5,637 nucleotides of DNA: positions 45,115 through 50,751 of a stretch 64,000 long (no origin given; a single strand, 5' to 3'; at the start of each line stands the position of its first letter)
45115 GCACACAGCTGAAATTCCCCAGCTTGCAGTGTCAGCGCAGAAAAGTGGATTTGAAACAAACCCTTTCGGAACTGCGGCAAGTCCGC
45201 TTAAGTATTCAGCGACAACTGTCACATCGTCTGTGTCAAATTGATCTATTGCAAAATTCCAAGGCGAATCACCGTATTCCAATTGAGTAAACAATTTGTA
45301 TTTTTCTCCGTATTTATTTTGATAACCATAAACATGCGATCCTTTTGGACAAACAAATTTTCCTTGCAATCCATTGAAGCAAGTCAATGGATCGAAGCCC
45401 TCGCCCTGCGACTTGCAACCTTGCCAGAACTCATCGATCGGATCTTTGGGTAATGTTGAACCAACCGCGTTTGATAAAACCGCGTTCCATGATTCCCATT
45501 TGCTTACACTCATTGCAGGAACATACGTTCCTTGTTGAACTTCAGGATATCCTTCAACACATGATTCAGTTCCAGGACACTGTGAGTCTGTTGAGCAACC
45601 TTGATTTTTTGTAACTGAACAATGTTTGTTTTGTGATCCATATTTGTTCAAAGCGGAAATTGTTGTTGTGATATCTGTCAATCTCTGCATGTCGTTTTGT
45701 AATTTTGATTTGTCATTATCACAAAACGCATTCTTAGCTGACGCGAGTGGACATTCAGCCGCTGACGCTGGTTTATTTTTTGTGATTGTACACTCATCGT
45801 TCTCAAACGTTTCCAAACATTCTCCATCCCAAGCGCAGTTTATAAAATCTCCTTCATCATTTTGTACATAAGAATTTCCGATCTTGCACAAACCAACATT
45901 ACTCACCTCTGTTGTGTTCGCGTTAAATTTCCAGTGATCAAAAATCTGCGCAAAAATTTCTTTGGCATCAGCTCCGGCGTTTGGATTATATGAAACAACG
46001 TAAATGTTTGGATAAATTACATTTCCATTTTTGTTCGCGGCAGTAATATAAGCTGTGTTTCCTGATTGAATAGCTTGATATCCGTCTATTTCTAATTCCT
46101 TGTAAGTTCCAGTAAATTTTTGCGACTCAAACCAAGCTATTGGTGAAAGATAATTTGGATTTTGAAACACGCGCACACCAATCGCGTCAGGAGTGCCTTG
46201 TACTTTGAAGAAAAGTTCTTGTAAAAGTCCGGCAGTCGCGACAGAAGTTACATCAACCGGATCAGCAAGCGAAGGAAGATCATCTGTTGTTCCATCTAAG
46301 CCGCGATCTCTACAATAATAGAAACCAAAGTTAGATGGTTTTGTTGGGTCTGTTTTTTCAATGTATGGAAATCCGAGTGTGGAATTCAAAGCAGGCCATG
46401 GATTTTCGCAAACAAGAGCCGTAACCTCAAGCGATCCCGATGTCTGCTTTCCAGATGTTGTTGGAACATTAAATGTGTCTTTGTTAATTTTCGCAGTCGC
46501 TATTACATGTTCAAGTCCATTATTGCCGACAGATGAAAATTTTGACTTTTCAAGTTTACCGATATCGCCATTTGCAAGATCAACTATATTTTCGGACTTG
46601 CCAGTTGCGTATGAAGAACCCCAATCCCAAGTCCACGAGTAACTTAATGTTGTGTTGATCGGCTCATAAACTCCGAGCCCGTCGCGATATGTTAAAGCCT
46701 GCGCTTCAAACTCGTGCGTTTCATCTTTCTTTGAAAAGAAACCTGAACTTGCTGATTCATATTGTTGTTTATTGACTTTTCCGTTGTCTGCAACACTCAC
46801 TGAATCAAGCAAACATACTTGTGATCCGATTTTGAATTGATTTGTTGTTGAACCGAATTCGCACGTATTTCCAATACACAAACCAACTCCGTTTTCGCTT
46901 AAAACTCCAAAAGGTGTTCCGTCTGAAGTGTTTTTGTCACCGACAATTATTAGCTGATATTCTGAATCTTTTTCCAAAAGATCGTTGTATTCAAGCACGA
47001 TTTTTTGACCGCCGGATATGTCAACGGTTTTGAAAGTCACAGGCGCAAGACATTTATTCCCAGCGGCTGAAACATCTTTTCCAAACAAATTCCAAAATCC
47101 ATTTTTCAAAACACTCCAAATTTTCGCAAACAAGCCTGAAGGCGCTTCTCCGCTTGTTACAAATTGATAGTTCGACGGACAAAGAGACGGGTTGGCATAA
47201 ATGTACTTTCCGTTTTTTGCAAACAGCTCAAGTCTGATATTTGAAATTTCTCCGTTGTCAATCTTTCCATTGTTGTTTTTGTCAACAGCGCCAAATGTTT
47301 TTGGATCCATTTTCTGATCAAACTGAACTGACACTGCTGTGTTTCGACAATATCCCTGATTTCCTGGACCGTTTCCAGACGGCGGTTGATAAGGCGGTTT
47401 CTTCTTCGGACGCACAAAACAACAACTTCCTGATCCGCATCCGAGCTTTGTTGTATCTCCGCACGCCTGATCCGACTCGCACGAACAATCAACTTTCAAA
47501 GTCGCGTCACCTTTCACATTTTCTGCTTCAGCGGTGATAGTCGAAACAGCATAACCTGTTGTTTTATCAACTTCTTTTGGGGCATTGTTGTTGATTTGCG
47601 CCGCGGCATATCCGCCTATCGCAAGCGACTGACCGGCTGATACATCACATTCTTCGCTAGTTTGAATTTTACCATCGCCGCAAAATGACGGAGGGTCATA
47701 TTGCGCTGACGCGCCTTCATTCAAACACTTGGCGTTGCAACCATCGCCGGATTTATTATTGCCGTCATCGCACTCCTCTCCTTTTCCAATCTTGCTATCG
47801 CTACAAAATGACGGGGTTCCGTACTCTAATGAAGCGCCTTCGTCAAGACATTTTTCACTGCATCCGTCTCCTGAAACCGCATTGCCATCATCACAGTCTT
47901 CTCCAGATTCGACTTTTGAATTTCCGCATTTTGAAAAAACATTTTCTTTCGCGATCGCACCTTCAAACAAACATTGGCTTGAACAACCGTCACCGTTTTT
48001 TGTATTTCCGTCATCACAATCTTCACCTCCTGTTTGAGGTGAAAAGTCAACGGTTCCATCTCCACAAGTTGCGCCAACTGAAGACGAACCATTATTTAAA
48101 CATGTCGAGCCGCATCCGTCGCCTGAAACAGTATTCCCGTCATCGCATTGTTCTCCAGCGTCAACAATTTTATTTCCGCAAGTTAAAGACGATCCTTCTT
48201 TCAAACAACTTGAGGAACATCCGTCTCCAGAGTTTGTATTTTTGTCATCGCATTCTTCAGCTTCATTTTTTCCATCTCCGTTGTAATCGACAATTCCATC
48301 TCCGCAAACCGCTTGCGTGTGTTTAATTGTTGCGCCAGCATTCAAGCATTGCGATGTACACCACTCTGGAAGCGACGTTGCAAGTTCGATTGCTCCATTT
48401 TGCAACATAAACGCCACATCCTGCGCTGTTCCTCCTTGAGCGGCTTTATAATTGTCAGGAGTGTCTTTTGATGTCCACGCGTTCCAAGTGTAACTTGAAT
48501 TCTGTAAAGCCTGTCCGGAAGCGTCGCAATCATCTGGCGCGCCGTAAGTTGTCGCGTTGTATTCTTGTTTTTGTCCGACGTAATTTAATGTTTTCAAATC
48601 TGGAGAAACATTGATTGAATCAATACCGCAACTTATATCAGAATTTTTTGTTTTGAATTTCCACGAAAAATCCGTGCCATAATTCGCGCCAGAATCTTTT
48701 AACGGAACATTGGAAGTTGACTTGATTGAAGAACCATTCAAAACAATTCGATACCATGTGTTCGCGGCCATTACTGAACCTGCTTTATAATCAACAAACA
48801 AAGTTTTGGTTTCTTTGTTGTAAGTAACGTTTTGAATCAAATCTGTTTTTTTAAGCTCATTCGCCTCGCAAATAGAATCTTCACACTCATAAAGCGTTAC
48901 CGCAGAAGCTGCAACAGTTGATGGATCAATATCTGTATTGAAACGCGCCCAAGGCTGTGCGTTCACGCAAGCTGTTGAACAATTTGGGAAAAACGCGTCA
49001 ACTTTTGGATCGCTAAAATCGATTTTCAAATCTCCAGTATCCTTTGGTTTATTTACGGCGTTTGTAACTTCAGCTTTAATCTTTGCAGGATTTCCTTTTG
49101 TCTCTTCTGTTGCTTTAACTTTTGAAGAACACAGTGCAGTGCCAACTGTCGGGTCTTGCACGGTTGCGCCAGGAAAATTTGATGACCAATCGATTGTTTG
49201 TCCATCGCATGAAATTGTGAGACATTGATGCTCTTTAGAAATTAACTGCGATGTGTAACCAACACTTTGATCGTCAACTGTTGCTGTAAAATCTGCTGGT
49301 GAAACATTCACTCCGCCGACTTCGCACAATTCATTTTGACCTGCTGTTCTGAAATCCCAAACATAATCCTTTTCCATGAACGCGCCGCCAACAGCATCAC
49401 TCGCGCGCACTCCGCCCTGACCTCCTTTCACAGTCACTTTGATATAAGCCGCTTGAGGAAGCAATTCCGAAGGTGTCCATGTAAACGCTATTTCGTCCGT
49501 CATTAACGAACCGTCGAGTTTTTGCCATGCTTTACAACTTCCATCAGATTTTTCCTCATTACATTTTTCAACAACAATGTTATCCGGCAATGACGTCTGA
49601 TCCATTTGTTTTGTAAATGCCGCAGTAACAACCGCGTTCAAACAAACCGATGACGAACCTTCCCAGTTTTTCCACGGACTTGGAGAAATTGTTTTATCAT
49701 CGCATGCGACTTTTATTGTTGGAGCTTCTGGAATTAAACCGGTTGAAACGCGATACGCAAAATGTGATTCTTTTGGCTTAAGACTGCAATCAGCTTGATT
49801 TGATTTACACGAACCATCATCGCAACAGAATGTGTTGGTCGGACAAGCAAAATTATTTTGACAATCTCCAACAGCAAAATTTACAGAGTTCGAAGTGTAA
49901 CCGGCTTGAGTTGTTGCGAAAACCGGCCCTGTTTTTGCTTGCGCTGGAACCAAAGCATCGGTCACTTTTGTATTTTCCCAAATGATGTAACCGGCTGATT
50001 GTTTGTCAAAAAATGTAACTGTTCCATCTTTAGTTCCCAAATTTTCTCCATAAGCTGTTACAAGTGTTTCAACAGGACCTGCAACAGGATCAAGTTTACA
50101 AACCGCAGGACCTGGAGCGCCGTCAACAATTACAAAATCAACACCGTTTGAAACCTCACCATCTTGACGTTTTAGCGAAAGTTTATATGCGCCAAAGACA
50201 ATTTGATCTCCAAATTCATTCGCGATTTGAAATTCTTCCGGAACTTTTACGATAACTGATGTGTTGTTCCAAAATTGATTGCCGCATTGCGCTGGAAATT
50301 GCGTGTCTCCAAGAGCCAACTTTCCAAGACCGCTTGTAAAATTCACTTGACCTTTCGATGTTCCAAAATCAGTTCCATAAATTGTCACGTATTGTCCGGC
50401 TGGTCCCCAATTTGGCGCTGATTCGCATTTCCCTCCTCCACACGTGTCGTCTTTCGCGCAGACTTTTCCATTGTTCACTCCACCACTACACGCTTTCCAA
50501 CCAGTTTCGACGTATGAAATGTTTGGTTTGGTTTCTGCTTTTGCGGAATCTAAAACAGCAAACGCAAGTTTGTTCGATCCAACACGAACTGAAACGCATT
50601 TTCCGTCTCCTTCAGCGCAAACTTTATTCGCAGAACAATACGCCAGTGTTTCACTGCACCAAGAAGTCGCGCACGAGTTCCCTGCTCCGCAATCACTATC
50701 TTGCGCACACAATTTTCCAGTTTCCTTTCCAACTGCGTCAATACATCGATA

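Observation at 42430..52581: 3,383-aa surface protein with pilin-like N-terminus, cysteine-rich repeat array and C-terminal vWA domain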

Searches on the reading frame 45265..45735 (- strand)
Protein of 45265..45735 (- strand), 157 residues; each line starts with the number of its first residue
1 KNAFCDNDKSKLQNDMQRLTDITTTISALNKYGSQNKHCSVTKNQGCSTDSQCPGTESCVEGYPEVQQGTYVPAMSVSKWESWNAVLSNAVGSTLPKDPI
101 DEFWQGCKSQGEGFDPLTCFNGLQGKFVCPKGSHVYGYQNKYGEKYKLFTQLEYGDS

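Call 63: search_protein_families(library=pfam, alignment_id=A3, max_evalue=1)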
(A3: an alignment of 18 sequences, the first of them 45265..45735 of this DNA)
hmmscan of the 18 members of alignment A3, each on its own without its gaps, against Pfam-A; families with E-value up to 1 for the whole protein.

A. member 1, window:45265-45735:- (157 aa): 1 family
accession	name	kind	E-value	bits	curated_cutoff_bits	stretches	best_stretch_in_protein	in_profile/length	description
PF00095.26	WAP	-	0.024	15.4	20.8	1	37-59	11-29/41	WAP-type (Whey Acidic Protein) 'four-disulfide core'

B. families by the number of members that match (of 18 scanned): 12 families
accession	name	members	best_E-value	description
PF00095.26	WAP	8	0.024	WAP-type (Whey Acidic Protein) 'four-disulfide core'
PF01683.23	EB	5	0.014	EB module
PF00299.24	Squash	3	0.066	Squash family serine protease inhibitor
PF21164.2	Dumpy_DPY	2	0.16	Dumpy, DPY module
PF08991.16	CMC4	1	0.0012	Cx9C motif-containing protein 4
PF06747.18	CHCH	1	0.0077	CHCH domain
PF19402.4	RamS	1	0.12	Lanthionine-containing peptide SapB precursor RamS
PF23416.1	DUF7107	1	0.13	Domain of unknown function (DUF7107)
PF02008.25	zf-CXXC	1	0.21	CXXC zinc finger domain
PF04706.18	Dickkopf_N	1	0.48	Dickkopf N-terminal cysteine-rich region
PF01666.22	DX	1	0.5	DX module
PF07127.16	Nodulin_late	1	0.7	Late nodulin domain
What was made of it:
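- Tried and rejected: Pfam scans of 18 family members gave only weak Cys-knot hits (call 63).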

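Call 64: search_solved_structures(query=A3, max_evalue=10, show_alignments=3)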
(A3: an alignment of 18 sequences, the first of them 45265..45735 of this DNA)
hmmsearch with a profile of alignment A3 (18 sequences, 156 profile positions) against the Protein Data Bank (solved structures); distinct sequences matched with E-value up to 10: 3.
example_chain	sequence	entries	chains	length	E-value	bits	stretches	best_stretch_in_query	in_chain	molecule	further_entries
9yfg_Da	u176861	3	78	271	0.7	13.5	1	57-109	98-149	Sodium-type flagellar protein MotY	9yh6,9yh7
9ydo_Da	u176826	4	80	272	0.71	13.5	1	57-109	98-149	Sodium-type flagellar protein MotY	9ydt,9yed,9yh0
9yec_Da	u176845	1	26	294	0.78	13.4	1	57-109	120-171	Sodium-type flagellar protein MotY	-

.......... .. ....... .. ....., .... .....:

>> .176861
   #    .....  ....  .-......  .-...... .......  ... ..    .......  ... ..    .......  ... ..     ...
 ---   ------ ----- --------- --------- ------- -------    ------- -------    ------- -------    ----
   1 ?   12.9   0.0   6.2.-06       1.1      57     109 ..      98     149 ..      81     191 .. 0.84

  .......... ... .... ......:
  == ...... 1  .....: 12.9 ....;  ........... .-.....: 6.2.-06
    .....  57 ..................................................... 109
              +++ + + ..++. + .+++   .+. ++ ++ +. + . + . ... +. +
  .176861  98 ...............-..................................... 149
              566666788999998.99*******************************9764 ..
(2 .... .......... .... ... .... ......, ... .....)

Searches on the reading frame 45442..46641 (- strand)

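Call 19: search_protein_families(library=pfam, proteins=[window:45442-46641:-], max_evalue=1)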
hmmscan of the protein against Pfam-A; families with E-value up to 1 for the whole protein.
window:45442-46641:- (400 aa): 1 family
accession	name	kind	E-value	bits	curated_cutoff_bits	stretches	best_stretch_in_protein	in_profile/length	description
PF18707.7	IL2RB_N1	-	0.89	10.6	31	1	261-325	7-71/92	Interleukin-2 receptor subunit beta N-terminal domain 1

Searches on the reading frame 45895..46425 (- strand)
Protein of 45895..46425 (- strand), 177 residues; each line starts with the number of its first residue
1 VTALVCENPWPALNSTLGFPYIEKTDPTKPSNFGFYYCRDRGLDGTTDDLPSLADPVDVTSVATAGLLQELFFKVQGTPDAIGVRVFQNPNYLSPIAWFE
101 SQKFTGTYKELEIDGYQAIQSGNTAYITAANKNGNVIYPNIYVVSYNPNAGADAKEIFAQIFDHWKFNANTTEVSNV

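Call 74: find_related_loci(query=A4, collection=genome_contigs, flank=1000)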
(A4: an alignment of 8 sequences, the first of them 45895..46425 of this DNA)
Query A4 (177 aa) in genome_contigs; peptide patterns used: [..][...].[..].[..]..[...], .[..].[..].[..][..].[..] (x = any residue, [..] = any of these).
244 stretches matched a pattern; 76 encode a relative of the query (tblastn E <= 1e-3); 74 distinct loci.
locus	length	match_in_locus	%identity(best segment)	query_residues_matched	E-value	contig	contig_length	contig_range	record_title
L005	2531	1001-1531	92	1-177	1e-113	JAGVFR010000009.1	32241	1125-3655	MAG: bacterium isolate DeMMO2_27 c_000000047205, whole genome shotgun sequence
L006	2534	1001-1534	72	1-177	1e-88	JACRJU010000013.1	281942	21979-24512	MAG: Candidatus Uhrbacteria bacterium isolate NC_groundwater_1837_Pr3_B-0.1um_51_51 SR-2_scaffold_141_3279339, whole gen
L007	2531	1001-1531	88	1-177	1e-107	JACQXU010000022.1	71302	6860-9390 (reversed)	MAG: Candidatus Uhrbacteria bacterium isolate NC_groundwater_1523_Pr4_B-0.1um_41_4 SR1-18-B1_scaffold_59725, whole genom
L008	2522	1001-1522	65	1-177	3e-77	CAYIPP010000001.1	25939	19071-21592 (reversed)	MAG TPA_asm: uncultured Gammaproteobacteria bacterium isolate ERP119705_co25_663 genome assembly, contig: NODE_981_lengt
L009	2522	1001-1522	62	1-177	7e-76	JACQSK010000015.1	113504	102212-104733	MAG: Candidatus Uhrbacteria bacterium isolate NC_groundwater_1383_Ag_S-0.2um_59_539 S_p2_S4_coassembly_k141_1803792, who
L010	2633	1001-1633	58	1-177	6e-75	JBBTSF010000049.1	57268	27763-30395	MAG: Patescibacteria group bacterium isolate H43-bin239_1 H43_bin239_1_000000000049, whole genome shotgun sequence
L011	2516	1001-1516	64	1-177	9e-75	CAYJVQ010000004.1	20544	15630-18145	MAG TPA_asm: uncultured Gammaproteobacteria bacterium isolate ERP125453_co1_318 genome assembly, contig: NODE_2520_lengt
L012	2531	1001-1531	59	1-177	4e-72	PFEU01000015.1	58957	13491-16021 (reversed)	MAG: Candidatus Uhrbacteria bacterium CG10_big_fil_rev_8_21_14_0_10_48_16 CG10_8_21_14_0.10_scaffold_871_c, whole genome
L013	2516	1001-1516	60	1-177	6e-72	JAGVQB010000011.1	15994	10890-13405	MAG: bacterium isolate DeMMO3_34 c_000000080083, whole genome shotgun sequence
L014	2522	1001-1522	56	1-177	1e-71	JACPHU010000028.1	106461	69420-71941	MAG: Candidatus Uhrbacteria bacterium isolate NC_groundwater_422_Ag_B-0.1um_45_124 GD18-4_B1_scaffold_2080661, whole gen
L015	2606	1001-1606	53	1-177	2e-67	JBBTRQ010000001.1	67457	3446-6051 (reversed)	MAG: Patescibacteria group bacterium isolate H52-bin078_1 H52_bin078_1_000000000001, whole genome shotgun sequence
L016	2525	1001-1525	59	1-177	3e-67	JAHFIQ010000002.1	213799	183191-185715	MAG: Candidatus Uhrbacteria bacterium isolate nzgw366 NODE_29_length_213800_cov_39.828865, whole genome shotgun sequence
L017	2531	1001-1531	57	1-177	1e-66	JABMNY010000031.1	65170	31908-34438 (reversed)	MAG: Candidatus Uhrbacteria bacterium isolate bin.153 k141_3243930, whole genome shotgun sequence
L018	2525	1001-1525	58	1-177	1e-66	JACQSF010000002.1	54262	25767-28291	MAG: Candidatus Uhrbacteria bacterium isolate NC_groundwater_1378_Ag_S-0.2um_51_101 S_p2_S4_coassembly_k141_84905, whole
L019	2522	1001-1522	56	1-177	2e-66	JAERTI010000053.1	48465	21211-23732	MAG: Candidatus Uhrbacteria bacterium isolate BH28 c_000000009860, whole genome shotgun sequence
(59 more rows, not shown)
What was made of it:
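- The family-specific domain occurs at 74 loci on 74 different assemblies among GTDB species representatives (call 74). The gene is a conserved core gene (call 74).
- Tried and rejected: It was redone with the tighter alignment A4 (call 74).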

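Call 83: find_homologous_proteins(query=A4, max_evalue=0.001)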
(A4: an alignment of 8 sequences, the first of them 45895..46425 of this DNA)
Query A4 (8 sequences) (177 aa, profile of the alignment): 10 proteins with E <= 0.001 among 3799 candidates.
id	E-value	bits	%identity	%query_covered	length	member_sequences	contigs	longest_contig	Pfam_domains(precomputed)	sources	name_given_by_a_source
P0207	4.4e-64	234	55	100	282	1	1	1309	-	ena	-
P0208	2.3e-52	195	43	99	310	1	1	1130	-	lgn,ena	-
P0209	1.8e-24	105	43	54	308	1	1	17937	-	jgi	jgi:hypothetical protein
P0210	3.4e-23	100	43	55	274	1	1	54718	-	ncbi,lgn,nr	ncbi:MAG: hypothetical protein PHS62_01520 [Patescibacteria group bacterium]|nr:hypothetical protein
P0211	3.1e-17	81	41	56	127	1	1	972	-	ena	-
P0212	3.2e-6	45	41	32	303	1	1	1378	-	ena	-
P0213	1.5e-4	40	40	33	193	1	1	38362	-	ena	-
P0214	4.3e-4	38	36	29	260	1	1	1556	PF00041.28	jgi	jgi:hypothetical protein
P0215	6.5e-4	38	38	31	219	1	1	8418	-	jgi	jgi:hypothetical protein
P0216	7.9e-4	37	45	32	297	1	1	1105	-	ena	-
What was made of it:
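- Tried and rejected: A search for other architectures carrying the central block found only short hypothetical proteins or fragments with no names (call 83).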

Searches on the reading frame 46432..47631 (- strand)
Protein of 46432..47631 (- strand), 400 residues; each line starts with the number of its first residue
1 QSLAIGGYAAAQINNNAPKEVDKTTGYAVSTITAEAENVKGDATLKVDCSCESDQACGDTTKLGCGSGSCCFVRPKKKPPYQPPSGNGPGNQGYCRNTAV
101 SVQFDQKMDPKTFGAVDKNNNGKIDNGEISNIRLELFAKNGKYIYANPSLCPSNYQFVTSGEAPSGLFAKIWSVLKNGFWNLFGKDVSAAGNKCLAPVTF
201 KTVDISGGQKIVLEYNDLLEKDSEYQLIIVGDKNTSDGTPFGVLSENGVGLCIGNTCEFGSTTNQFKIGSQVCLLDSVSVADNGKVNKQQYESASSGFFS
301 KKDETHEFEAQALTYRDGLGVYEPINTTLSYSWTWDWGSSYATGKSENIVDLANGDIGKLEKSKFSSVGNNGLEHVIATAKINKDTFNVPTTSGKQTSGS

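Call 19: search_protein_families(library=pfam, proteins=[window:46432-47631:-], max_evalue=1)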
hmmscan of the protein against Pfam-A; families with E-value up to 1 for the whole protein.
window:46432-47631:- (400 aa): 4 families
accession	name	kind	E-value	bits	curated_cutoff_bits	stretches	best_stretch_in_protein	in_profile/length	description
PF13202.12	EF-hand_5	-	0.014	15.3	25.9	1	112-129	4-21/25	EF hand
PF00036.39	EF-hand_1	-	0.03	14.3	25.4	1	112-129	5-22/29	EF hand domain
PF13205.12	Big_5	-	0.066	14.4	23.6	0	90-116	15-41/105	Bacterial Ig-like domain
PF19454.4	DUF5992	-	0.37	11.2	23.8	0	234-266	33-65/106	Family of unknown function (DUF5992)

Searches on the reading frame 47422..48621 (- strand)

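Call 19: search_protein_families(library=pfam, proteins=[window:47422-48621:-], max_evalue=1)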
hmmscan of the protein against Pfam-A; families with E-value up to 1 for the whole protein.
window:47422-48621:- (400 aa): 1 family
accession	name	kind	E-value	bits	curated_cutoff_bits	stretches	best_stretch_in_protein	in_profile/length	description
PF13948.11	DUF4215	-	6.5e-27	94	27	6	229-258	18-46/47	Domain of unknown function (DUF4215)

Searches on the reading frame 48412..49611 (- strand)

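Call 19: search_protein_families(library=pfam, proteins=[window:48412-49611:-], max_evalue=1)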
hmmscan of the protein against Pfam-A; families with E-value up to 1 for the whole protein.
window:48412-49611:- (400 aa): 3 families
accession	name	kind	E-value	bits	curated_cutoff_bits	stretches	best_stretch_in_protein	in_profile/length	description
PF13205.12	Big_5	-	3e-06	28.3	23.6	1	202-321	5-105/105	Bacterial Ig-like domain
PF13619.11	KTSC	-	0.09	13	25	1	259-281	5-27/58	KTSC domain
PF07705.17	CARDB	-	0.14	12.8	22.7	0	278-334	31-87/101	CARDB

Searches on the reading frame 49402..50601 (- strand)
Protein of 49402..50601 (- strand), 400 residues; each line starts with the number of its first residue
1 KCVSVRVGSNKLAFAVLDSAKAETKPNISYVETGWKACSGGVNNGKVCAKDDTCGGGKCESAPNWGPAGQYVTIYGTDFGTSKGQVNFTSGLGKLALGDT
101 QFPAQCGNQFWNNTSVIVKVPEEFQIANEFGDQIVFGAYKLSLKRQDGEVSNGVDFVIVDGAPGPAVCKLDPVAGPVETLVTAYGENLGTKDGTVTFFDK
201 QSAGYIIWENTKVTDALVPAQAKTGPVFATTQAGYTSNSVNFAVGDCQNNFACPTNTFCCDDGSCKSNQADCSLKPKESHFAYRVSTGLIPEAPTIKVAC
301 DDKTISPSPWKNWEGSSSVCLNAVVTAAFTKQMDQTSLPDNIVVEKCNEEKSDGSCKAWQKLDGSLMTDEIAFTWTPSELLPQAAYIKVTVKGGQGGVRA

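Call 19: search_protein_families(library=pfam, proteins=[window:49402-50601:-], max_evalue=1)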
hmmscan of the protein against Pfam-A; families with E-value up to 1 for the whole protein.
window:49402-50601:- (400 aa): 1 family
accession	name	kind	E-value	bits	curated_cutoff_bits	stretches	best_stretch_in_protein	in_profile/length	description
PF01833.30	TIG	-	1.6e-09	38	20.9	2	63-156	8-82/84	IPT/TIG domain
